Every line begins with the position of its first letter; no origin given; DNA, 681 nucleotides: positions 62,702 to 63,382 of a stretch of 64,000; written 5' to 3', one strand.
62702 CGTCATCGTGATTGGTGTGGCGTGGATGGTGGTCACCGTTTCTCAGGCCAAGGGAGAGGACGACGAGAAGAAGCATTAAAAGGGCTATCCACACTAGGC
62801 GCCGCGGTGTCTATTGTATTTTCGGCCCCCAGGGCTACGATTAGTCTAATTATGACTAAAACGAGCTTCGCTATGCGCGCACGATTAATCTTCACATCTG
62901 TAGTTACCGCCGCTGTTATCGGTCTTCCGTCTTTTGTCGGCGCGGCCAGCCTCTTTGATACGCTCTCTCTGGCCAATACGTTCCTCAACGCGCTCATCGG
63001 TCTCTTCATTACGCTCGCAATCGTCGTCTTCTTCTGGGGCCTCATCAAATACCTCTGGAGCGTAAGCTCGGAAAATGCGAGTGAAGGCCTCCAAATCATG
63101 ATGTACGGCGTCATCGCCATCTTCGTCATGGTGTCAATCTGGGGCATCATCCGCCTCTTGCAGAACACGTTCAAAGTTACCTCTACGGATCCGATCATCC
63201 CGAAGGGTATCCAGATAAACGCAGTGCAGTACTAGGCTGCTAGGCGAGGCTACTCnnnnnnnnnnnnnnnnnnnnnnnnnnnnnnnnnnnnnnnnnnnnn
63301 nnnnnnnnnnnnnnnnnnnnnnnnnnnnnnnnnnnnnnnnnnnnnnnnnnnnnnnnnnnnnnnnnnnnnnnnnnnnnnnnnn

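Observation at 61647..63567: Tandem array of five paralogous VirB2/TrbC-pilin-like small membrane proteins next to tRNA-Leu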

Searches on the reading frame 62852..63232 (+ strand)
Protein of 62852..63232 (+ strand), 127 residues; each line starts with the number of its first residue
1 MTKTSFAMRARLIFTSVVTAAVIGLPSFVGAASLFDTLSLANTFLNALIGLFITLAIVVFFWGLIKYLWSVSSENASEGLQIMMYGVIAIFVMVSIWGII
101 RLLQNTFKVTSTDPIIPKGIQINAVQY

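Call 9: search_protein_families(library=ncbifam, proteins=[window:62852-63232:+], max_evalue=1)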
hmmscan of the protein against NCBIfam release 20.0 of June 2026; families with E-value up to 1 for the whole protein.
window:62852-63232:+ (127 aa): 4 families
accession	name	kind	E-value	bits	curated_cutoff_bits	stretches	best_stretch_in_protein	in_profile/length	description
NF033883.1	conj_TraQ_IncI1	equivalog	0.047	13.6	80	1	39-94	8-63/175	conjugal transfer protein TraQ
NF038392.1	div_DrpB_YedR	equivalog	0.26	11.6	50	0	26-58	39-70/86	cell division protein DrpB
NF041002.1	pilin_ComGF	equivalog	0.55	10.4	80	1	43-74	5-36/139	competence type IV pilus minor pilin ComGF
NF045849.1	ICE_MMCAP2_0565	equivalog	0.78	9.5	40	1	39-103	11-76/80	Mbov_0395 family pilin-like conjugal transfer protein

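Call 10: find_homologous_proteins(query=window:62852-63232:+, max_evalue=0.001)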
Query window:62852-63232:+ (127 aa): 765 proteins with E <= 0.001 among 788 candidates; the best 120 are listed.
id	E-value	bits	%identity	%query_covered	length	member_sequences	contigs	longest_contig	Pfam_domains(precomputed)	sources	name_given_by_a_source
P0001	9.8e-62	224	93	94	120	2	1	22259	-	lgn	-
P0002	1.2e-61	224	92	94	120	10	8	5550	-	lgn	-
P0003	2.7e-61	223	93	94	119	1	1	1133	-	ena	-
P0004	2.8e-60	219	87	100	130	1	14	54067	PF18895.6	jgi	jgi:hypothetical protein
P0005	1.8e-59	217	86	100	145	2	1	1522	-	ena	-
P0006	3.3e-59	216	91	94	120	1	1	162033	PF18895.6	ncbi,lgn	-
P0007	4.4e-58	212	86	100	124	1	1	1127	-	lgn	-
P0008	2.2e-57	210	89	94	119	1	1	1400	PF18895.6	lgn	-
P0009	2.7e-57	210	87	94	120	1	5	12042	-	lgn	-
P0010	4.9e-57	209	83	99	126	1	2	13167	PF18895.6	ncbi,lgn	-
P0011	8.1e-56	205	84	94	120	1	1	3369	-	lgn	-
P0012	8.8e-56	205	87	94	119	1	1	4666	PF18895.6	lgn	-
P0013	3.0e-54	200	87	94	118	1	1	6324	-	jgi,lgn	-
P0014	4.1e-54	200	83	94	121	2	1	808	PF18895.6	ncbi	-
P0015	1.1e-53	198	83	94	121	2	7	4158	-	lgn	-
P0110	2.1e-42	162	77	72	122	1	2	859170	-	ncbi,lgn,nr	ncbi:MAG: hypothetical protein HYS26_03885 [Candidatus Kaiserbacteria bacterium]|nr:MAG: hypothetica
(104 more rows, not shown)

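Call 11: find_encoding_contigs(protein=P0006, flank=10000, max_places=3)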
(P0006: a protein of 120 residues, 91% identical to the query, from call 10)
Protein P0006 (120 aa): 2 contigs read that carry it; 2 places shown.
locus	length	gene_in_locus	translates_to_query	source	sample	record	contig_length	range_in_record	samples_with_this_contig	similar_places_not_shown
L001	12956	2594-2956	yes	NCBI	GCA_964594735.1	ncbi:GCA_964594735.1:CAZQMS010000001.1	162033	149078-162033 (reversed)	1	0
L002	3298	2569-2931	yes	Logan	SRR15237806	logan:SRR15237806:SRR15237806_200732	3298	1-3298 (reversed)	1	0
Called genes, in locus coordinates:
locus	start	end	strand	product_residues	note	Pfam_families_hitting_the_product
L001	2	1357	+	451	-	?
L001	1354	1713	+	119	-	PF18895:T4SS_pilin (weak)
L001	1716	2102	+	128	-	-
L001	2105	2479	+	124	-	-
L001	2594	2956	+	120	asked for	PF18895:T4SS_pilin (weak)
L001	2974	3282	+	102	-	-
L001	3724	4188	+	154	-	PF01230:HIT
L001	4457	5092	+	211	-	-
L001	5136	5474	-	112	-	PF02033:RBFA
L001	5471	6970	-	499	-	PF00009:GTP_EFTU, PF00071:Ras (faint), PF01926:MMR_HSR1, PF02421:FeoB_N, PF03193:RsgA_GTPase (faint), PF22042:EF-G_D2, PF11987:IF-2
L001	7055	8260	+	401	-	PF00266:Aminotran_5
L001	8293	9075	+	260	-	PF13365:Trypsin_2 (weak)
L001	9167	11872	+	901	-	PF02861:Clp_N, PF23569:NBD_SMAX1, PF00004:AAA, PF17871:AAA_lid_9, PF00004:AAA, PF07724:AAA_2, PF07728:AAA_5, PF10431:ClpB_D2-small, +5 more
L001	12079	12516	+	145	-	-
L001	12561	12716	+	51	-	PF00471:Ribosomal_L33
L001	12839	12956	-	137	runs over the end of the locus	PF00856:SET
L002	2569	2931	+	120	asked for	PF18895:T4SS_pilin (weak)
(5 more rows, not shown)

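Call 12: find_encoding_contigs(protein=P0110, flank=10000, max_places=3)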
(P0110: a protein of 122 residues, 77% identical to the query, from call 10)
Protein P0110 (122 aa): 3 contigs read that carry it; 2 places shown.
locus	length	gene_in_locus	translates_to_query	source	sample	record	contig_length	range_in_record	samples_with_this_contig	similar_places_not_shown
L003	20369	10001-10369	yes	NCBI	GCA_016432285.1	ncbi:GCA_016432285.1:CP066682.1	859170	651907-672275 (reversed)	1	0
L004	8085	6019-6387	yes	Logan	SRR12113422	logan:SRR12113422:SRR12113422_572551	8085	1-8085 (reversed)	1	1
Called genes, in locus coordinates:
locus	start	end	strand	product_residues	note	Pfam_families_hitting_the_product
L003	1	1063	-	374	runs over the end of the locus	PF00575:S1 (weak), PF23459:S1_RRP5 (faint), PF21543:CvfB_2nd (faint), PF21710:Spt6_S1 (faint), PF00575:S1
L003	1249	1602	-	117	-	-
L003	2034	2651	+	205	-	PF13483:Lactamase_B_3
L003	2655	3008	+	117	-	-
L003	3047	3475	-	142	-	-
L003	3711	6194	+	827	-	PF00521:DNA_topoisoIV, PF03989:DNA_gyraseA_C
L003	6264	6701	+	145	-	-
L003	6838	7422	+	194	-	PF13489:Methyltransf_23 (weak), PF01209:Ubie_methyltran, PF13847:Methyltransf_31, PF08241:Methyltransf_11, PF08242:Methyltransf_12, PF13649:Methyltransf_25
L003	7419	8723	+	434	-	PF01547:SBP_bac_1, PF13416:SBP_bac_8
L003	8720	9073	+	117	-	PF04956:TrbC (weak), PF18895:T4SS_pilin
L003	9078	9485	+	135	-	-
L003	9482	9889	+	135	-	-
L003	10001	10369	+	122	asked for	-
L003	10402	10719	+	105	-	-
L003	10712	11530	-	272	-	PF01063:Aminotran_4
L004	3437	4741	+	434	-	PF01547:SBP_bac_1, PF13416:SBP_bac_8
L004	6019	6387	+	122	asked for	-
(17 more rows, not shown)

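Call 27: find_related_loci(query=A3, collection=genome_contigs, flank=10000)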
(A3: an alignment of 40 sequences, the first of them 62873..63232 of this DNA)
Query A3 (120 aa) in genome_contigs; peptide patterns used: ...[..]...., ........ (x = any residue, [..] = any of these).
193 stretches matched a pattern; 141 encode a relative of the query (tblastn E <= 1e-3); the best 80 are kept; 80 distinct loci.
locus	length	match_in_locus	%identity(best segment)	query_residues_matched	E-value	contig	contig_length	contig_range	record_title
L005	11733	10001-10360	92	1-120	5e-69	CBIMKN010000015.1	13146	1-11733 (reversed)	MAG TPA_asm: uncultured bacterium isolate SRR16817059_concoct_14 genome assembly, contig: ERZ27394141.799, whole genome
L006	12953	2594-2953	91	1-120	2e-67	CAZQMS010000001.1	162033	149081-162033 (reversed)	MAG TPA_asm: uncultured Candidatus Saccharibacteria bacterium isolate SRP329715_co2_386 genome assembly, contig: NODE_17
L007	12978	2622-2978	84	1-119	2e-61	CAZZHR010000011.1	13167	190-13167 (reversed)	MAG TPA_asm: uncultured Candidatus Saccharibacteria bacterium isolate SRP329715_co2_192 genome assembly, contig: NODE_88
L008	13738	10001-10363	82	1-120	2e-59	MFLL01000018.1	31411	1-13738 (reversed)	MAG: Candidatus Kaiserbacteria bacterium RIFCSPHIGHO2_02_FULL_55_25 rifcsphigho2_02_scaffold_4096, whole genome shotgun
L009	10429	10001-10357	76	1-120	2e-54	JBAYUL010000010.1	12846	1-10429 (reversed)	MAG: Candidatus Paceibacterota bacterium isolate SO_2016_LW3_34 scaffold07021_LW162_2016, whole genome shotgun sequence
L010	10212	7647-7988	77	1-116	3e-52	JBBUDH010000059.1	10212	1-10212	MAG: Patescibacteria group bacterium isolate H43-bin093_1 H43_bin093_1_000000000059, whole genome shotgun sequence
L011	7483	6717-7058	76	1-116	2e-51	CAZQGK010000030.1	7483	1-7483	MAG TPA_asm: uncultured Candidatus Saccharibacteria bacterium isolate ERP113451_co1_332 genome assembly, contig: NODE_12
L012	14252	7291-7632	75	1-116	1e-50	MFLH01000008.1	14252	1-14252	MAG: Candidatus Kaiserbacteria bacterium RIFCSPHIGHO2_02_FULL_54_11b rifcsphigho2_02_scaffold_14012, whole genome shotgu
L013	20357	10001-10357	73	1-120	2e-50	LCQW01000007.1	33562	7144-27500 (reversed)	MAG: Candidatus Kaiserbacteria bacterium GW2011_GWA2_52_12 UY67_C0007, whole genome shotgun sequence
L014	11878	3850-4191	75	1-116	4e-50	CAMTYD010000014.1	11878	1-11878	MAG: uncultured Parcubacteria group bacterium isolate G02_MAG_00011 genome assembly, contig: G02_MAG_00011_000000000026,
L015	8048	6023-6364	75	1-116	6e-50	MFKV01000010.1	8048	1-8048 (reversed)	MAG: Candidatus Kaiserbacteria bacterium RIFCSPHIGHO2_01_FULL_54_36 rifcsphigho2_01_scaffold_25908, whole genome shotgun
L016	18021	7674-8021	72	4-120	1e-49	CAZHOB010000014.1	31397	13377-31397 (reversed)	MAG TPA_asm: uncultured Candidatus Saccharibacteria bacterium isolate SRP193066_co2_91 genome assembly, contig: NODE_739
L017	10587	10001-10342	75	1-116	2e-49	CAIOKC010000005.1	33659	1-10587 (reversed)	uncultured bacterium isolate LaPlata_bin-2928 genome assembly, contig: bin-2928:05/32, whole genome shotgun sequence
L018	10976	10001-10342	71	1-116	1e-48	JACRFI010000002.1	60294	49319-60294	MAG: Candidatus Kaiserbacteria bacterium isolate NC_groundwater_1721_Pr3_B-0.1um_51_76 SR-2_scaffold_141_98621, whole ge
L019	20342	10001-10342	72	1-116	7e-48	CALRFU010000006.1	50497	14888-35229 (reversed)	MAG: Candidatus Nomurabacteria bacterium isolate TH-08apr19-232 genome assembly, contig: TH-08apr19-C1538, whole genome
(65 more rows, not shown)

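Call 28: search_solved_structures(query=A3, max_evalue=10, show_alignments=2)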
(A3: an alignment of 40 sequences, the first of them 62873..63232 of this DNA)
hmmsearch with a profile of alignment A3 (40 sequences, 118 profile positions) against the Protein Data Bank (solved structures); distinct sequences matched with E-value up to 10: 3.
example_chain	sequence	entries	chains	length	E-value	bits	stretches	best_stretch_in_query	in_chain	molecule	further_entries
8gyw_B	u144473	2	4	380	0.43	13.9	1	16-76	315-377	Choline/ethanolaminephosphotransferase 1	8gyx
8yq6_E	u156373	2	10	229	0.55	13.5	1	16-94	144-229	de novo designed ion channel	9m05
8yq5_E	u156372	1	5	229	1.1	12.6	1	16-94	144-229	de novo designed ion channel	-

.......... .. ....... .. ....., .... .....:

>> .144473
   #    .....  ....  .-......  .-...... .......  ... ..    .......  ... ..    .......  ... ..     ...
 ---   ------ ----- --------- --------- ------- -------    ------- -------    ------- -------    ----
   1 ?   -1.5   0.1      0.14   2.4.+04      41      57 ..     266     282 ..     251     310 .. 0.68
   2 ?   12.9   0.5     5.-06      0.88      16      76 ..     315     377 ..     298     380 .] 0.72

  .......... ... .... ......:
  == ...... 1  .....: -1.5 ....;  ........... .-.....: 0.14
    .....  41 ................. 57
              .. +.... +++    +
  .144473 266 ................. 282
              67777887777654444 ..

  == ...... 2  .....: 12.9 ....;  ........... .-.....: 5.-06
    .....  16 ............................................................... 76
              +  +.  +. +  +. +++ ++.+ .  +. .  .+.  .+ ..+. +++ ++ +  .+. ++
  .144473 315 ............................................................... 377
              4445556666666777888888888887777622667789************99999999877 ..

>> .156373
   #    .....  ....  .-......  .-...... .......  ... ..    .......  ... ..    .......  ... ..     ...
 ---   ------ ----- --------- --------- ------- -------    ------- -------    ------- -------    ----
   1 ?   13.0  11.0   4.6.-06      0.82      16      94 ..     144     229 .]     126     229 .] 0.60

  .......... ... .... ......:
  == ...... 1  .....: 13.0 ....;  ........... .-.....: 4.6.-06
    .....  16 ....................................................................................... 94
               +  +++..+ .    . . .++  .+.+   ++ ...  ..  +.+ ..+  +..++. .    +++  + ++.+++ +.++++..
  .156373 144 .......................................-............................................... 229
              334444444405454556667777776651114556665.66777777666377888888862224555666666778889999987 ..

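Call 39: predict_structure(alignment_id=A3)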
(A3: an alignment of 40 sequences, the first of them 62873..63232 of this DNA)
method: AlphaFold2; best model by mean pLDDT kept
length: 120 residues; sequences in the alignment: 40
mean_pLDDT: 72.7   pTM: 0.47
mean pLDDT of the five models: 72.7, 69.9, 68.8, 66.0, 62.9
residues with pLDDT >= 90: 19; 70-90: 46; 50-70: 48; < 50: 7
segments of 3 or more residues with pLDDT < 50: none
pLDDT, mean of each block of 10 residues (from residue 1): 59 61 57 82 91 88 73 88 90 80 55 49
secondary structure, 60 per line:
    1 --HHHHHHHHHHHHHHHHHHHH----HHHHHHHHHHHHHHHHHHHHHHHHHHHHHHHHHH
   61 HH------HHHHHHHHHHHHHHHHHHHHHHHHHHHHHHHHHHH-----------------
elements in order: H3-22 H27-62 H69-103

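Call 41: fold_search(model_id=the predicted structure, library=pdb)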
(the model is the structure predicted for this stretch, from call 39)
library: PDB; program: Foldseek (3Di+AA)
matches with E <= 10: 119; with E <= 0.001: 0
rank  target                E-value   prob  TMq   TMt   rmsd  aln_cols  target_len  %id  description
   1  9o53_A                5.0e-01  0.97  0.57  0.20  10.5        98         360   10  Cryo-EM structure of the human SK2-4 chimera/calmodulin channel complex bound to a small molecule inhibitor (released 2025-07-09)
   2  7w7z                  5.7e-01  0.44  0.34  0.29  16.4       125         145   14  Crystal Structure of human Focal Adhesion Targeting (FAT) domain of the Focal Adhesion Kinase (released 2022-12-21)
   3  9o48_A                6.9e-01  0.94  0.56  0.19  10.4        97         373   10  Cryo-EM structure of the human SK2-4 chimera/calmodulin channel complex in the Ca2+ bound state (released 2025-07-09)
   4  9vub_C                9.5e-01  0.85  0.53  0.18  10.9       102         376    8  channel C complex with 3 (released 2026-03-11)
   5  9o5o_A                1.0e+00  0.89  0.56  0.20  10.3        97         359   10  Cryo-EM structure of the human SK2-4 chimera/calmodulin channel complex bound to a small molecule activator (released 2025-07-09)
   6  9vub_A                1.0e+00  0.85  0.54  0.18  10.8       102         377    8  channel C complex with 3 (released 2026-03-11)
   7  1ow6_A                1.1e+00  0.20  0.31  0.28  17.0       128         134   16  Paxillin LD4 motif bound to the Focal Adhesion Targeting (FAT) domain of the Focal Adhesion Kinase (released 2003-10-21)
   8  7w8b                  1.1e+00  0.18  0.29  0.25  16.8       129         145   16  Crystal Structure of human Focal Adhesion Targeting (FAT) domain of the Focal Adhesion Kinase (released 2023-07-05)
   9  1k04                  1.3e+00  0.23  0.34  0.30  16.6       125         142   16  Crystal Structure of the Focal Adhesion Targeting Domain of Focal Adhesion Kinase (released 2002-01-30)
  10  6cnn_A                1.4e+00  0.82  0.55  0.20  11.5        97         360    8  Cryo-EM structure of the human SK4/calmodulin channel complex in the Ca2+ bound state I (released 2018-05-02)
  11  6s1k_E                1.6e+00  0.91  0.58  0.67   1.8        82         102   13  E. coli Core Signaling Unit, carrying QQQQ receptor mutation (released 2020-01-22)
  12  6bz3_A                1.6e+00  0.15  0.30  0.29  17.2       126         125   17  Complex structure of FAK FAT domain and DCC P3 motif (released 2018-04-04)
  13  9o51_A                1.7e+00  0.77  0.54  0.20  10.2        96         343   10  Cryo-EM structure of the human SK2-4 chimera/calmodulin channel complex in the Ca2+ free state (released 2025-07-09)
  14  7p3r_B                1.9e+00  0.44  0.40  0.17   3.0        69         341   20  Helical structure of the toxin MakA from Vibrio cholera (released 2022-02-23)
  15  6ye4_A                1.9e+00  0.38  0.37  0.21   4.4        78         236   17  Structure of ExbB pentamer from Serratia marcescens by single particle cryo electron microscopy (released 2021-03-31)
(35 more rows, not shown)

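Call 55: search_protein_families(library=ncbifam, proteins=[L001:12079-12513:+, L001:3724-4185:+, L001:4457-5089:+], max_evalue=0.001)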
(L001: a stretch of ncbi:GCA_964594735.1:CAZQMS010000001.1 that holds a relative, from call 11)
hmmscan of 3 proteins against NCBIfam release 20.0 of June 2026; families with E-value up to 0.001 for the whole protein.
L001:12079-12513:+ (145 aa): 0 families

L001:3724-4185:+ (154 aa): 3 families
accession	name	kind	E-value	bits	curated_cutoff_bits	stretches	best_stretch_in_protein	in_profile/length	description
NF045834.1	M_plasma_HinT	exception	2.9e-09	37.7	130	1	28-120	11-101/102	histidine triad protein HinT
NF052622.1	ATPAdlTfActino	equivalog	2.2e-05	24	290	1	43-128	64-150/176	ATP adenylyltransferase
NF007965.0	PRK10687.1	equivalog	9e-05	22.5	206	1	29-119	17-106/119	purine nucleoside phosphoramidase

L001:4457-5089:+ (211 aa): 0 families

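Call 74: search_protein_families(library=pfam, proteins=[L001:12079-12513:+], max_evalue=0.001)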
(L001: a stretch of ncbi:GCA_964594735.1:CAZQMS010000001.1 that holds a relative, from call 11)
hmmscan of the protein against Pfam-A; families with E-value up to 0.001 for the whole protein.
L001:12079-12513:+ (145 aa): 1 family
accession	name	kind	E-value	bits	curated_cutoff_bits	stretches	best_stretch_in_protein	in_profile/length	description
PF18895.5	T4SS_pilin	-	0.00016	22.1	26.6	1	64-116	20-70/71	Type IV secretion system pilin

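Call 78: search_protein_representatives(alignment_id=A3)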
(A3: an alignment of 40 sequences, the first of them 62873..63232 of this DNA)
Query: 40 sequences, 118 profile positions. Proteins with E-value up to 0.001 (for the whole library): 7726; up to 1e-10: 2758; up to 1e-30: 21. The best 150 are listed.
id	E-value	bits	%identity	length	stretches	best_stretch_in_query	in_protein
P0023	2.6e-59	214.6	-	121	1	1-118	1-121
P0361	2.4e-49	182.4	-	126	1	1-115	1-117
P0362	2.3e-45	169.6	-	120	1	6-116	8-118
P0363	4.5e-41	155.7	-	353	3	24-108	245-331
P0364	1.9e-40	153.7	-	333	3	9-108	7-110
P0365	2.1e-40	153.6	-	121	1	1-114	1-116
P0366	1.2e-38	148.0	-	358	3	25-108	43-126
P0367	3.5e-38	146.4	-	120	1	1-115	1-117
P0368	7.2e-38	145.4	-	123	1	1-117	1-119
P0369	1.2e-37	144.7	-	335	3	3-96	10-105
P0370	1.6e-37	144.3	-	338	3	15-108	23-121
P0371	8.3e-37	142.0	-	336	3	29-107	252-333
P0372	1.0e-36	141.7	-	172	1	1-115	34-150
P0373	1.3e-36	141.4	-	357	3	28-101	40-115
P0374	2.1e-35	137.5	-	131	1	1-114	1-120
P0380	2.9e-31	124.1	-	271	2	21-110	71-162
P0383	7.6e-30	119.5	-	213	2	17-97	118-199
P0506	3.6e-19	85.1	-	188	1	1-109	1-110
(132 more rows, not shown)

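Call 80: find_encoding_contigs(protein=P0364, flank=10000, max_places=3)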
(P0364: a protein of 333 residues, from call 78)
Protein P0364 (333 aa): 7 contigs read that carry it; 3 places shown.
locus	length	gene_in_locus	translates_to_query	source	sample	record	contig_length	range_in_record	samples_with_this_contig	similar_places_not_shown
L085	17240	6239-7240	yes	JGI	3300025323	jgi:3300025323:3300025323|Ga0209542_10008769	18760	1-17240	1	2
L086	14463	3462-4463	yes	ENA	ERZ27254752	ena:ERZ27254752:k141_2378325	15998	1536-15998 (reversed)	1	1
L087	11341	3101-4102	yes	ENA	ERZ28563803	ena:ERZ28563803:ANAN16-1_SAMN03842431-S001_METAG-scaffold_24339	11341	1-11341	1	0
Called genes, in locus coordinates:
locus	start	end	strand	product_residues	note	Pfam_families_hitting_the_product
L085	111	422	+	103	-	-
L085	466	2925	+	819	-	PF00521:DNA_topoisoIV, PF03989:DNA_gyraseA_C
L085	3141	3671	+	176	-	PF01135:PCMT, PF01209:Ubie_methyltran, PF01728:FtsJ (weak), PF05175:MTS, PF13847:Methyltransf_31, PF08241:Methyltransf_11, PF08242:Methyltransf_12, PF13649:Methyltransf_25, +2 more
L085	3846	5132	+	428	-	PF01547:SBP_bac_1, PF13416:SBP_bac_8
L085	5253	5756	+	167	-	-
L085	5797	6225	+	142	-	PF18895:T4SS_pilin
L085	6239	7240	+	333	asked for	PF18895:T4SS_pilin (weak), PF18920:DUF5671 (weak), PF18895:T4SS_pilin (weak)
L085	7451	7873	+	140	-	PF18920:DUF5671 (weak), PF18895:T4SS_pilin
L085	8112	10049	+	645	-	-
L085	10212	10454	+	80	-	PF18895:T4SS_pilin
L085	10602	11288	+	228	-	PF18895:T4SS_pilin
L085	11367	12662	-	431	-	-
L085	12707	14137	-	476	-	-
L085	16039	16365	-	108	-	PF02033:RBFA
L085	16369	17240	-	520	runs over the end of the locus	PF00009:GTP_EFTU, PF01926:MMR_HSR1, PF22042:EF-G_D2, PF11987:IF-2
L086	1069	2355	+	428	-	PF01547:SBP_bac_1, PF13416:SBP_bac_8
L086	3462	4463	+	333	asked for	PF18895:T4SS_pilin (weak), PF18920:DUF5671 (weak), PF18895:T4SS_pilin (weak)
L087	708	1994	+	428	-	PF01547:SBP_bac_1, PF13416:SBP_bac_8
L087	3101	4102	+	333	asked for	PF18895:T4SS_pilin (weak), PF18920:DUF5671 (weak), PF18895:T4SS_pilin (weak)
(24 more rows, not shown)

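Call 81: find_encoding_contigs(protein=P0366, flank=10000, max_places=3)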
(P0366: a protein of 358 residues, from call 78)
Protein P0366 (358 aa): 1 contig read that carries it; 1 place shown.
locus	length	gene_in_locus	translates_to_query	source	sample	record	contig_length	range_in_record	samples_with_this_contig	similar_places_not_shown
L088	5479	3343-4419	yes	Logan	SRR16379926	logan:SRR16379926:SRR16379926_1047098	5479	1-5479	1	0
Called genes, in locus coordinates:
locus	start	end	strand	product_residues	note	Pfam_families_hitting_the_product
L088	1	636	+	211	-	?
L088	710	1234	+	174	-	PF01135:PCMT, PF01209:Ubie_methyltran, PF01728:FtsJ, PF05175:MTS (weak), PF13847:Methyltransf_31, PF08241:Methyltransf_11, PF08242:Methyltransf_12 (weak), PF13649:Methyltransf_25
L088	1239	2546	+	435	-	PF13416:SBP_bac_8, PF01547:SBP_bac_1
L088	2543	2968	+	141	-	PF18895:T4SS_pilin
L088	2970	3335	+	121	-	PF04956:TrbC, PF18895:T4SS_pilin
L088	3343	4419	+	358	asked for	PF18895:T4SS_pilin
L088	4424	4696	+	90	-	PF18895:T4SS_pilin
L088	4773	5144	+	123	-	PF18895:T4SS_pilin (weak)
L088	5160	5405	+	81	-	PF18895:T4SS_pilin (weak)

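Call 86: find_encoding_contigs(protein=P0383, flank=10000, max_places=2)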
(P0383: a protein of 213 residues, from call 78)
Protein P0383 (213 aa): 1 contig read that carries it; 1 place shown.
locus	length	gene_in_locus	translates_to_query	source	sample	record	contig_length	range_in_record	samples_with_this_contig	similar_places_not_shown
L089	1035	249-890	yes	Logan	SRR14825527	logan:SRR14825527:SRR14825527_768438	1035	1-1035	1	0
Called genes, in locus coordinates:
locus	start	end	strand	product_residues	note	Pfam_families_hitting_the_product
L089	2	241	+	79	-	?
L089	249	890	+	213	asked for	PF18895:T4SS_pilin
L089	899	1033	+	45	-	?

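Call 87: find_encoding_contigs(protein=P0380, flank=10000, max_places=2)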
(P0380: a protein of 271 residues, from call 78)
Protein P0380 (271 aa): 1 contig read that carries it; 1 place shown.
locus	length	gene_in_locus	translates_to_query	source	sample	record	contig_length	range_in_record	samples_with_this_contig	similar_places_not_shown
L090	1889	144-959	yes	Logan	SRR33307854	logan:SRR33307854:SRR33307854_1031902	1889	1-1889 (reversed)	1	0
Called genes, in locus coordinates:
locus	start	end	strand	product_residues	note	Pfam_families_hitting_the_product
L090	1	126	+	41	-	?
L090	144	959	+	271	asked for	PF18895:T4SS_pilin (weak)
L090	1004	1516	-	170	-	-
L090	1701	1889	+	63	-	?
